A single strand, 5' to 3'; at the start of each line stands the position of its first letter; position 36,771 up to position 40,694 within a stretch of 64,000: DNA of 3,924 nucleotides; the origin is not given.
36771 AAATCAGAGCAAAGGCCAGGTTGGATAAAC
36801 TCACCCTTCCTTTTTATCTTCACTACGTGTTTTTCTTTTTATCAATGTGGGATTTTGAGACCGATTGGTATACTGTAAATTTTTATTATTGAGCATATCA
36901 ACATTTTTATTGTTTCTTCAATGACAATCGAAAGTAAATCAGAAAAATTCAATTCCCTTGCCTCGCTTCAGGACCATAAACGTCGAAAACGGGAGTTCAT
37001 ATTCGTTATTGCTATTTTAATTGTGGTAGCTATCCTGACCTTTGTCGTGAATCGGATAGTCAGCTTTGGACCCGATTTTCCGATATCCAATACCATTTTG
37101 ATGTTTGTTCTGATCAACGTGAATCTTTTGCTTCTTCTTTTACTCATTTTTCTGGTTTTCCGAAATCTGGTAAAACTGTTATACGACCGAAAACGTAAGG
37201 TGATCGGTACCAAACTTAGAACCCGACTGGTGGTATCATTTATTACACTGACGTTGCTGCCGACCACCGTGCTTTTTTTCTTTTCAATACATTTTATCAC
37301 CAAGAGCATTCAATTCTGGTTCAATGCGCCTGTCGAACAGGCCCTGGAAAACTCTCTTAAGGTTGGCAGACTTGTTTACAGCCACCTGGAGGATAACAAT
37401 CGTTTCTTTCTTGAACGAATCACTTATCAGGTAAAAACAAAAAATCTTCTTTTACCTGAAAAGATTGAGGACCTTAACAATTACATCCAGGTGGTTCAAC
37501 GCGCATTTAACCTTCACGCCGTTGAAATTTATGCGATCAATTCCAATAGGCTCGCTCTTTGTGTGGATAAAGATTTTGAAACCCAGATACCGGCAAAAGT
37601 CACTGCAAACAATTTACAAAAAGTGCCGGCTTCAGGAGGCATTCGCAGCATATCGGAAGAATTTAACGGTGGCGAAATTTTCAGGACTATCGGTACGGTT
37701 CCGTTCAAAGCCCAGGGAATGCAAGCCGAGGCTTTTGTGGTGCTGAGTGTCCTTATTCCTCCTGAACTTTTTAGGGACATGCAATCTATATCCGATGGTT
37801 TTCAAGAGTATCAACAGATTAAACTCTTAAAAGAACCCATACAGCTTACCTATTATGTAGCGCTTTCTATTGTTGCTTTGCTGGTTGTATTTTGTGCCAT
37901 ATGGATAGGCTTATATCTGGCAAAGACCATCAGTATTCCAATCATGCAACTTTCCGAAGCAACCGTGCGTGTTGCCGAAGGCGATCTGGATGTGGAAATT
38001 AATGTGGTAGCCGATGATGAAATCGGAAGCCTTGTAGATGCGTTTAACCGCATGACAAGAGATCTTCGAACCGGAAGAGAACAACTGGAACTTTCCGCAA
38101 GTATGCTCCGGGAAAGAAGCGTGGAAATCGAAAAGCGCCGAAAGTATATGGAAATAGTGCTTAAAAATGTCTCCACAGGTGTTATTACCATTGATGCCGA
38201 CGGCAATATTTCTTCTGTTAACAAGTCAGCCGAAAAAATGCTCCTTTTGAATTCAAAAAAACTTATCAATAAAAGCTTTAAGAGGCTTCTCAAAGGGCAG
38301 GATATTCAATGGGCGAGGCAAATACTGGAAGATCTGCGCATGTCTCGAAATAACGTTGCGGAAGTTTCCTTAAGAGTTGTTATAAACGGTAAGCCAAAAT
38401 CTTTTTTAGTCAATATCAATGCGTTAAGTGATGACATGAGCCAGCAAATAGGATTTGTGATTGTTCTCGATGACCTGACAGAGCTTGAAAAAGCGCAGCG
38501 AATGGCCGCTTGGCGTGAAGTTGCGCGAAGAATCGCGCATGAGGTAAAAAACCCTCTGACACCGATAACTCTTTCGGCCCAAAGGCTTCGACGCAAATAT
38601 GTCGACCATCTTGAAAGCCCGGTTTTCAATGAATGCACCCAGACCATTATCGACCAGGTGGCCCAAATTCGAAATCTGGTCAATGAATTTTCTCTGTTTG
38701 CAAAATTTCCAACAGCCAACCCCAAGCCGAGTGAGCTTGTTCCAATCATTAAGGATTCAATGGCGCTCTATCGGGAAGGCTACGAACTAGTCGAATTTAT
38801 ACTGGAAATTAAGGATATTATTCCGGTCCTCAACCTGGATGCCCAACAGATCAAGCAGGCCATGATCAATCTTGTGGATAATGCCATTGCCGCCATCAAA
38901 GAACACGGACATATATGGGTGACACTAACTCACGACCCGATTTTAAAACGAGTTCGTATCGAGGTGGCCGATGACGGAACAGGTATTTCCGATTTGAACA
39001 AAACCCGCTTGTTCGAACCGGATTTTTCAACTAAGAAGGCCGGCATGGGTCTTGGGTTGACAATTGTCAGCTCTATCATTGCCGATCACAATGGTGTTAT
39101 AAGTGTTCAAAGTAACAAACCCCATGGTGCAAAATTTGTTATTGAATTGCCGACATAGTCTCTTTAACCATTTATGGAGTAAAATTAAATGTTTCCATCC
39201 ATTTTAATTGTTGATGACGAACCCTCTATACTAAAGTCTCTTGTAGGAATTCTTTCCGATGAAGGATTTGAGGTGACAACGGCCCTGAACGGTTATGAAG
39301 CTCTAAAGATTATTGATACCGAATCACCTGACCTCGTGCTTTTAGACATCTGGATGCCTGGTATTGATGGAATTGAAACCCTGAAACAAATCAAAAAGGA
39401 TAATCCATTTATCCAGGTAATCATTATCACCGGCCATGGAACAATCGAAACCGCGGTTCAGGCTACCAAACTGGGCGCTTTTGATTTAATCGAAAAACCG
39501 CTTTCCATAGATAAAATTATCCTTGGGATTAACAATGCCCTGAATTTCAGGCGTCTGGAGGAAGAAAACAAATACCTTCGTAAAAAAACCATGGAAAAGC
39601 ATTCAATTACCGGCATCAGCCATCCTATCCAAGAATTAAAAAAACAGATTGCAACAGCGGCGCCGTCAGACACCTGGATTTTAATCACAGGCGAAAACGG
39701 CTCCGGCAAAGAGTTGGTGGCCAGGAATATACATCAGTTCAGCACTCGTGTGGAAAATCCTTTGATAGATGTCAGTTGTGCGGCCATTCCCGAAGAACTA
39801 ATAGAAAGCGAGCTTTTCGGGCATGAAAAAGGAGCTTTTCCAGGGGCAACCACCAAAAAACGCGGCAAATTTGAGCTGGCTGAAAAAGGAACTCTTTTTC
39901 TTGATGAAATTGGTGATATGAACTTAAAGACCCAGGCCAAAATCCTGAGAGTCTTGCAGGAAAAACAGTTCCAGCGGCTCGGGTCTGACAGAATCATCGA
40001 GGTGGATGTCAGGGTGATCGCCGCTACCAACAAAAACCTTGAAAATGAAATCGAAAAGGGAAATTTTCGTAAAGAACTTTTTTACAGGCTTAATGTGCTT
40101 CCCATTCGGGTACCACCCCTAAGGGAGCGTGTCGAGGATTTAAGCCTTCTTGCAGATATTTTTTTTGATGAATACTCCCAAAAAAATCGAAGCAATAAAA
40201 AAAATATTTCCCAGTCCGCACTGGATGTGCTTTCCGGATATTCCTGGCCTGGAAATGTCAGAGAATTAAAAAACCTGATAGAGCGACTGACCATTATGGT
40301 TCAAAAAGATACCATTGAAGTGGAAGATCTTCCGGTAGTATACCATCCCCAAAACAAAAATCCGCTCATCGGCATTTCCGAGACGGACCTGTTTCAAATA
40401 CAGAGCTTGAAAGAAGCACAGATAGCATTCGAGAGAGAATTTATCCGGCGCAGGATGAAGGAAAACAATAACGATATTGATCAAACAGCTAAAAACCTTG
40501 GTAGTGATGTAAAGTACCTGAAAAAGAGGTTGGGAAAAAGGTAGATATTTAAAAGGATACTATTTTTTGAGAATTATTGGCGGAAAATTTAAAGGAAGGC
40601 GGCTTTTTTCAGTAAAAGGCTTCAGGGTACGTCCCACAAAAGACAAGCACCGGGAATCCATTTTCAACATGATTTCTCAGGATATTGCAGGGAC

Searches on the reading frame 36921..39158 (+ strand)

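Call 68: search_protein_families(library=pfam, proteins=[window:36921-39158:+], max_evalue=0.00001)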
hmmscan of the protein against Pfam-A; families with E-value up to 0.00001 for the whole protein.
window:36921-39158:+ (745 aa): 7 families
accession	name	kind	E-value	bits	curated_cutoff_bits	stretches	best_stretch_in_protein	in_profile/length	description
PF02518.31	HATPase_c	-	1.1e-22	81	26.4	1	640-744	2-108/111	Histidine kinase-, DNA gyrase B-, and HSP90-like ATPase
PF00672.30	HAMP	-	2.3e-11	44.3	25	1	333-383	2-52/53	HAMP domain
PF00989.32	PAS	-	8.1e-11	42.4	22.6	1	413-518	6-112/113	PAS fold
PF00512.31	HisKA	-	5.6e-10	39.6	26.9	1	531-595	2-62/66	His Kinase A (phospho-acceptor) domain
PF13426.13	PAS_9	-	3.3e-08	34.2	27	1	419-521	2-103/103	PAS domain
PF08448.16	PAS_4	-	3.2e-07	31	23.1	1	415-523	2-109/110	PAS fold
PF19312.4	NtrY_N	-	1.9e-06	27.9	23.2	1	28-321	7-291/291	NtrY N-terminal region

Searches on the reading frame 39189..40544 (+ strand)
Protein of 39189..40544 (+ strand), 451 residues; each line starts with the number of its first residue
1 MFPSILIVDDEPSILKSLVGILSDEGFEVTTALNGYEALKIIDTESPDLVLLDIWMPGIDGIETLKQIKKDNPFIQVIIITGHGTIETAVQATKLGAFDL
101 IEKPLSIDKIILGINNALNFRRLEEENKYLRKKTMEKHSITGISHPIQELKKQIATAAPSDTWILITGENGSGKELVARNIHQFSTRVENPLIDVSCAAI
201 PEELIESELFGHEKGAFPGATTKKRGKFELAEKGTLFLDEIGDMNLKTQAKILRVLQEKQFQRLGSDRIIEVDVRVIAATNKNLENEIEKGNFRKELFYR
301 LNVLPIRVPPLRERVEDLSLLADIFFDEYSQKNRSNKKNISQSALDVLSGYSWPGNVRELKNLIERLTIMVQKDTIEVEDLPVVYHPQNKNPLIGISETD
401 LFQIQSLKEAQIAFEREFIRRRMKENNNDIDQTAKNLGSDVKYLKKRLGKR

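Call 68: search_protein_families(library=pfam, proteins=[window:39189-40544:+], max_evalue=0.00001)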
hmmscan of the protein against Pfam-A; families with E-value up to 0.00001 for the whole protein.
window:39189-40544:+ (451 aa): 5 families
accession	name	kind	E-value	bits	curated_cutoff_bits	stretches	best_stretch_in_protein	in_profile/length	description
PF00158.32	Sigma54_activat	-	2.7e-69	232.6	20.2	1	141-306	2-167/168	Sigma-54 interaction domain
PF00072.30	Response_reg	-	9.7e-33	113.1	30.2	1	5-111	1-107/111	Response regulator receiver domain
PF25601.1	AAA_lid_14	-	2.9e-25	88.4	27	1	312-389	1-78/87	AAA+ ATPase lid domain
PF14532.12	Sigma54_activ_2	-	2.4e-24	86.6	25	1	142-311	2-138/138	Sigma-54 interaction domain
PF07728.20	AAA_5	-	2.6e-06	27.9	22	1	164-283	2-124/139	AAA domain (dynein-related subfamily)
